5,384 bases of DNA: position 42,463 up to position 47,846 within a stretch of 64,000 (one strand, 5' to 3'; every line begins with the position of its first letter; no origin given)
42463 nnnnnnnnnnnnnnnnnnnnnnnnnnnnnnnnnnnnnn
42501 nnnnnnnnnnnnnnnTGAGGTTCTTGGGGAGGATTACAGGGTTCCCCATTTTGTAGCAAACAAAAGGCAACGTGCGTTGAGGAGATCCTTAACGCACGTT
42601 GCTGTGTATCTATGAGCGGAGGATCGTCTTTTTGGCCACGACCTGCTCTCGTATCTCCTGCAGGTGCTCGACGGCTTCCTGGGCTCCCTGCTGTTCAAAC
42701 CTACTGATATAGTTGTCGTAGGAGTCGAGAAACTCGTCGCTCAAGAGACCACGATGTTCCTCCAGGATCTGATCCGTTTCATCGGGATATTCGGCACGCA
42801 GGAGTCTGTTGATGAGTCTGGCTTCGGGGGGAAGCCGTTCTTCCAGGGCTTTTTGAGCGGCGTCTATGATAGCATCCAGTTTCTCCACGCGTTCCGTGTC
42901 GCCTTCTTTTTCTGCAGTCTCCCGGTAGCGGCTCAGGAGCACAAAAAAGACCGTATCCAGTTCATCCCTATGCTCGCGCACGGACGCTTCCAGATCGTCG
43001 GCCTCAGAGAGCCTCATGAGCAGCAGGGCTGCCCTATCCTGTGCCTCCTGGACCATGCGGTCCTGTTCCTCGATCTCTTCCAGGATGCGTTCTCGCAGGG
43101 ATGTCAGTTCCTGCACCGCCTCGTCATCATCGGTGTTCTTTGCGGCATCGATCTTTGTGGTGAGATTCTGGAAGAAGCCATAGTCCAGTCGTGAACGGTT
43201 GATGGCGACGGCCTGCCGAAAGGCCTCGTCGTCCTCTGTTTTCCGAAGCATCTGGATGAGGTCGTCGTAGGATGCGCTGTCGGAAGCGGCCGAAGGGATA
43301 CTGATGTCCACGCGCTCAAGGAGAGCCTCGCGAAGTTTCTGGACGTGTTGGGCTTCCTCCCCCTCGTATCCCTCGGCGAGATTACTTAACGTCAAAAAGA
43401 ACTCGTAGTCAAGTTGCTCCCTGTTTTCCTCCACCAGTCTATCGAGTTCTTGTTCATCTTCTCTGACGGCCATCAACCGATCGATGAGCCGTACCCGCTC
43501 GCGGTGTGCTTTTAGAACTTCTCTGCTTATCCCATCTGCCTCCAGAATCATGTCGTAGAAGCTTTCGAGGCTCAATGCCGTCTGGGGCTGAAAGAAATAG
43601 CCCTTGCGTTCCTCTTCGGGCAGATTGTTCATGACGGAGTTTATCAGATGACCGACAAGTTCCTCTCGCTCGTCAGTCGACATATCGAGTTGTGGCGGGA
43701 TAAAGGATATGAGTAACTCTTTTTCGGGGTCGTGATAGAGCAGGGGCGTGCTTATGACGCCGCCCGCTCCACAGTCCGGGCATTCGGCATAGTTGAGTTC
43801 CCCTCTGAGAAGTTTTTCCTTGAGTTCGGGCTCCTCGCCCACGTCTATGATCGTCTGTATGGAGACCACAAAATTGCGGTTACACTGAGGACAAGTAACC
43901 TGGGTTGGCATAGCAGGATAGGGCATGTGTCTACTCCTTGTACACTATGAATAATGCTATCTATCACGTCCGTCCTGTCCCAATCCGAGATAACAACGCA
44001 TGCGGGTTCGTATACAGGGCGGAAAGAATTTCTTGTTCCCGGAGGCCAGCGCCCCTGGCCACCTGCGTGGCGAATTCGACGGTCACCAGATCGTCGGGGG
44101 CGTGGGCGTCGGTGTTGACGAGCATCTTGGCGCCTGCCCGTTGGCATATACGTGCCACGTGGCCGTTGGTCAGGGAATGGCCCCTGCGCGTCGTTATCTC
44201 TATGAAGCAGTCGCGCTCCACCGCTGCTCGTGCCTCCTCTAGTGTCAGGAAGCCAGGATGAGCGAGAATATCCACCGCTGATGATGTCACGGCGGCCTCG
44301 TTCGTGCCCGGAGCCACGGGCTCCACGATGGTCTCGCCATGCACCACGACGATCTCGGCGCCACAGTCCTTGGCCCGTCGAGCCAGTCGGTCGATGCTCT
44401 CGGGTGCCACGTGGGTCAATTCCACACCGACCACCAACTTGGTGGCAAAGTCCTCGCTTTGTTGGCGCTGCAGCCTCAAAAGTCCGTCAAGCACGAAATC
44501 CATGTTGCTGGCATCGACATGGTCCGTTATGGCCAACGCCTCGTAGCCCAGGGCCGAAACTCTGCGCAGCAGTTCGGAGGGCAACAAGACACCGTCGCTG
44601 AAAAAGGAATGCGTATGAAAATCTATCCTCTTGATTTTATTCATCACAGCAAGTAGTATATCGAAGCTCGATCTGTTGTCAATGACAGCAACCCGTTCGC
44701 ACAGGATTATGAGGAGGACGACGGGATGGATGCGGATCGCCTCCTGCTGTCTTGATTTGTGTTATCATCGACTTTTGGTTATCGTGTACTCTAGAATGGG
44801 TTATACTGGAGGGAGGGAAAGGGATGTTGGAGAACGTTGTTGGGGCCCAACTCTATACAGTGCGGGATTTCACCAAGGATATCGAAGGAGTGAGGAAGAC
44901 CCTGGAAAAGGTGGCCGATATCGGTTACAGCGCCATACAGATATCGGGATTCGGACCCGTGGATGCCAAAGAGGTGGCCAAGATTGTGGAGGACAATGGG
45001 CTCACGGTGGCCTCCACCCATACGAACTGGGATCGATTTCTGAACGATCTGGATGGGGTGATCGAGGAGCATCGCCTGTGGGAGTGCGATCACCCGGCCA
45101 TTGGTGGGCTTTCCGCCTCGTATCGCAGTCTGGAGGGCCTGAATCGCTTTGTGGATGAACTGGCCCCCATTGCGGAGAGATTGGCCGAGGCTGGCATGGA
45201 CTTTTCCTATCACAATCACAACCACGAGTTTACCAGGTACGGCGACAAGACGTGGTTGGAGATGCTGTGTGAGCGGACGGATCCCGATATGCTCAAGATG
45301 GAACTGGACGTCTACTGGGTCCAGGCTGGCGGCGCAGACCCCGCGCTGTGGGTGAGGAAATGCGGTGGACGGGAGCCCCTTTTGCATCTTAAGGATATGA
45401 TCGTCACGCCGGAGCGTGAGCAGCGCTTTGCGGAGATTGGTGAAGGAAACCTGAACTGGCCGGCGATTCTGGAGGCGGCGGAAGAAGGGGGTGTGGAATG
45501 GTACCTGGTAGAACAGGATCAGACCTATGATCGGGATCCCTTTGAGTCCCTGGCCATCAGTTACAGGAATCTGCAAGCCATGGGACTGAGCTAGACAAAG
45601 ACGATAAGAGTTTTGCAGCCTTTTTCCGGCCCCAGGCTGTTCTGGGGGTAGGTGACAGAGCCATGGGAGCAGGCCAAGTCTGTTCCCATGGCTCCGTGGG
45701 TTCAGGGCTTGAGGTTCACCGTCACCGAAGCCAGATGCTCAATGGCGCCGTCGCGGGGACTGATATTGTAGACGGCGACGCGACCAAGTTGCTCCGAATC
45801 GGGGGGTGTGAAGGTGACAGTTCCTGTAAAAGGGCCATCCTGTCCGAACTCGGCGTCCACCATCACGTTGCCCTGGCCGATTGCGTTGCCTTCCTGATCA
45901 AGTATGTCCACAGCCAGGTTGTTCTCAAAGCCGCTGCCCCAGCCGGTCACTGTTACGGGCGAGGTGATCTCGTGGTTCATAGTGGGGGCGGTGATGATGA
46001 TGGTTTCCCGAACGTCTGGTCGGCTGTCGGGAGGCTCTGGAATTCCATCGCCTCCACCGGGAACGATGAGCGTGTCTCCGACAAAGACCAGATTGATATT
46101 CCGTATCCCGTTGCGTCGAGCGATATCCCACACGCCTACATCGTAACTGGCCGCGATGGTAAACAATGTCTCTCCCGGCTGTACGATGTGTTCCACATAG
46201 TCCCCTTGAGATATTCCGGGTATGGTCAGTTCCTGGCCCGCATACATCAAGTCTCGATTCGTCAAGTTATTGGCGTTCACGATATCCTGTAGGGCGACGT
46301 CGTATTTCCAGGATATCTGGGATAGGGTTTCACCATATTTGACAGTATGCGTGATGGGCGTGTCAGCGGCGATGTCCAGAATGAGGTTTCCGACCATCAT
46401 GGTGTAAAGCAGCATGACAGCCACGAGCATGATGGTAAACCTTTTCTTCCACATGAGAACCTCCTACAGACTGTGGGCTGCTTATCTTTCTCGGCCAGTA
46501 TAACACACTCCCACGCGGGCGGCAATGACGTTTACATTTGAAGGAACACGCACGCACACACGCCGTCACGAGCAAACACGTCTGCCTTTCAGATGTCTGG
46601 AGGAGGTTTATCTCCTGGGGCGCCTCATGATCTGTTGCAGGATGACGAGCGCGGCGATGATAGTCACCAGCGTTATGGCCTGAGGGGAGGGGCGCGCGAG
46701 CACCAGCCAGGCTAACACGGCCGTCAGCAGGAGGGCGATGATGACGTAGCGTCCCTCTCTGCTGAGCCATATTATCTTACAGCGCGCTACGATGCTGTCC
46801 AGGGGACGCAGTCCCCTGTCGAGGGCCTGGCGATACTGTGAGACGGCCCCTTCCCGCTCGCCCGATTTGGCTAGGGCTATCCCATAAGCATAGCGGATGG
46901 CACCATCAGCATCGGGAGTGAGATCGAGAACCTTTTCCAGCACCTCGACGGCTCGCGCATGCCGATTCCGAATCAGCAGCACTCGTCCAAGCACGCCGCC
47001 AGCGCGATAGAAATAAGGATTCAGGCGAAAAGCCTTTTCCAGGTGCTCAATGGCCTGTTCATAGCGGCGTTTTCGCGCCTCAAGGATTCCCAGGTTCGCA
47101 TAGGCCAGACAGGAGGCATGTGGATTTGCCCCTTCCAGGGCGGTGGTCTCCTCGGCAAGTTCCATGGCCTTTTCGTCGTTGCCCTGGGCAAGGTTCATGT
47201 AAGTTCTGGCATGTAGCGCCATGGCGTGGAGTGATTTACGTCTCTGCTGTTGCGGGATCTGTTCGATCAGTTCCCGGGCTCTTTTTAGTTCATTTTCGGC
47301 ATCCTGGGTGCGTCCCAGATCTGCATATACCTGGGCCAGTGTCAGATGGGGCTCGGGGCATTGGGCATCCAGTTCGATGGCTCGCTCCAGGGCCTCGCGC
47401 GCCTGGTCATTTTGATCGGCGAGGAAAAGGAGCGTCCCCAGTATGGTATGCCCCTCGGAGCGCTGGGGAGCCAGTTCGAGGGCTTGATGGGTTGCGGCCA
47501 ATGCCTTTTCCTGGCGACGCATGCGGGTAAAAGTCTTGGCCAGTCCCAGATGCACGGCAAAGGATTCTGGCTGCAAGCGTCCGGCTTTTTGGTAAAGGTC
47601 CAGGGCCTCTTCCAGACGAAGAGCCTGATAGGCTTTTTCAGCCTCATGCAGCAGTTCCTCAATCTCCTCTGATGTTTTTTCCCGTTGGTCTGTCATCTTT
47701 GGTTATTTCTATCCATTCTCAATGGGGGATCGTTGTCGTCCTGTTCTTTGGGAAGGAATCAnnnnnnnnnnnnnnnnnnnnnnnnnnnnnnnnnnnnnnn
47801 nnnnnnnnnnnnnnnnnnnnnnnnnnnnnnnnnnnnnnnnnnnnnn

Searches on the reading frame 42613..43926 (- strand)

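Call 24: search_protein_families(library=pfam, proteins=[window:42613-43926:-], max_evalue=0.000001)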
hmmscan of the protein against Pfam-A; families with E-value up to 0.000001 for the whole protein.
window:42613-43926:- (438 aa): 1 family
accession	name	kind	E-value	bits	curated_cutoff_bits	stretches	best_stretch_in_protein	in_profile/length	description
PF14353.12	CpXC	-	1e-21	77.6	25.4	1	10-137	1-116/121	CpXC protein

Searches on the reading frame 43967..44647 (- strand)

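Call 24: search_protein_families(library=pfam, proteins=[window:43967-44647:-], max_evalue=0.000001)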
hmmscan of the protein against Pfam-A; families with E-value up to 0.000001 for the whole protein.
window:43967-44647:- (227 aa): 1 family
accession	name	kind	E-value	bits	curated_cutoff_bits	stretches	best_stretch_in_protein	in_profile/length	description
PF02811.25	PHP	-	8.1e-09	36.5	26.4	1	9-80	1-66/164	PHP domain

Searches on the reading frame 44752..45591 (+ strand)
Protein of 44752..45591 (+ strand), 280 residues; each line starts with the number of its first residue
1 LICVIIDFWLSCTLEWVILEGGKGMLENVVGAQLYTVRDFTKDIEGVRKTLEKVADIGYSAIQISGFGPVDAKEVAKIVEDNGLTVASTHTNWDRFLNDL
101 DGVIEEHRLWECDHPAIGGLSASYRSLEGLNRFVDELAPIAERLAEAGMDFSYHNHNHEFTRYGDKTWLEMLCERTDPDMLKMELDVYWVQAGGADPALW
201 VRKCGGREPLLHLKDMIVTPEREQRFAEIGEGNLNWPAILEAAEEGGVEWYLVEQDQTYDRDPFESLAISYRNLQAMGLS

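Call 24: search_protein_families(library=pfam, proteins=[window:44752-45591:+], max_evalue=0.000001)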
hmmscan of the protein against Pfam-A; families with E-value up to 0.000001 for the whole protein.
window:44752-45591:+ (280 aa): 1 family
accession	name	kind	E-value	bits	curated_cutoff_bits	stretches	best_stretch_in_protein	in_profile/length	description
PF01261.30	AP_endonuc_2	-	5.9e-17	62.6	31.1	1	51-255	1-229/249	Xylose isomerase-like TIM barrel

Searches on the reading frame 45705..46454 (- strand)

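Call 24: search_protein_families(library=pfam, proteins=[window:45705-46454:-], max_evalue=0.000001)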
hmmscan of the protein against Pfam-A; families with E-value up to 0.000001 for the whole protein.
window:45705-46454:- (250 aa): 3 families
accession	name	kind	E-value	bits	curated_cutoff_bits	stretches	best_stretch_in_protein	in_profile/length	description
PF01476.26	LysM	-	1.2e-28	99.2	20.9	2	89-132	1-43/43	LysM domain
PF10648.15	Gmad2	-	1.1e-17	64.5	25.7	1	152-237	2-86/86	Immunoglobulin-like domain of bacterial spore germination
PF23473.1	LysM3_LYK4_5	-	7.8e-07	29.5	29.3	0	35-71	4-39/48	LYK4/5 LysM3 domain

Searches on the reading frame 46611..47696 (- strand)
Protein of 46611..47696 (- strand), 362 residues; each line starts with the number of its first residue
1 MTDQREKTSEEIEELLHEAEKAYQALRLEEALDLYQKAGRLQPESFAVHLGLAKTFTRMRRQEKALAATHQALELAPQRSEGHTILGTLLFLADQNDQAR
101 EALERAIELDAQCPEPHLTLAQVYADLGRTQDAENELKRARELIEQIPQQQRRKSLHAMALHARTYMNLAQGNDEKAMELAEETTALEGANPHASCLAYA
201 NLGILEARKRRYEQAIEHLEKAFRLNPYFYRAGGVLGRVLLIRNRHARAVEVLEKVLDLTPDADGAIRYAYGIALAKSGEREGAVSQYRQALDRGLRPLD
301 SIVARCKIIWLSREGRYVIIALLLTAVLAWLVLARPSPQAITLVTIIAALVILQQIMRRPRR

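Call 24: search_protein_families(library=pfam, proteins=[window:46611-47696:-], max_evalue=0.000001)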
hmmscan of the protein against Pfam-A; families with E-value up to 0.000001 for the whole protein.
window:46611-47696:- (362 aa): 15 families
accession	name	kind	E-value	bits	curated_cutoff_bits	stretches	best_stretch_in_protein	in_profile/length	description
PF07719.23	TPR_2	-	1.2e-27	94.2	27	0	197-227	2-32/34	Tetratricopeptide repeat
PF00515.34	TPR_1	-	5.1e-22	77.2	27.8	0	198-228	3-33/34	Tetratricopeptide repeat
PF14559.12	TPR_19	-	1.9e-21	76.6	25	1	91-143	2-54/68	Tetratricopeptide repeat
PF13414.12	TPR_11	-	9.9e-21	73.6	26.8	0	90-128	4-42/42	TPR repeat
PF13428.12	TPR_14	-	3.2e-18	64.8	23.5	0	84-123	5-44/44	Tetratricopeptide repeat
PF13181.12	TPR_8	-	5.6e-18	64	25.7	0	198-227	3-32/34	Tetratricopeptide repeat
PF13424.12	TPR_12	-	9.9e-18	64.6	30.1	0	86-146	9-70/77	Tetratricopeptide repeat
PF13432.12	TPR_16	-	3.4e-16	59.8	32.7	1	202-263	3-64/65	Tetratricopeptide repeat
PF23914.1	TPR_CcmH_CycH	-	2.3e-14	54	42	0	71-179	41-142/158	Cytochrome c-type biogenesis protein H TPR domain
PF13431.12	TPR_17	-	9.6e-12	44.6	24.4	0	103-134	2-33/34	Tetratricopeptide repeat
PF25063.1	ARM_TT21_C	-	8.4e-11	42.6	35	1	97-263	38-197/209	Tetratricopeptide repeat protein 21 C-terminal ARM domain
PF12895.13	ANAPC3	-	1.1e-09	38.8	27.2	0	62-139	5-81/82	Anaphase-promoting complex, cyclosome, subunit 3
PF13176.12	TPR_7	-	2.8e-09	36.7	27.9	0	236-263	5-32/36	Tetratricopeptide repeat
PF25062.1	ARM_TT21_N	-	1.3e-07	32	40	0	136-229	115-201/222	Tetratricopeptide repeat protein 21 N-terminal ARM repeat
PF13374.12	TPR_10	-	4e-07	30.3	27.5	0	198-225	4-31/42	Tetratricopeptide repeat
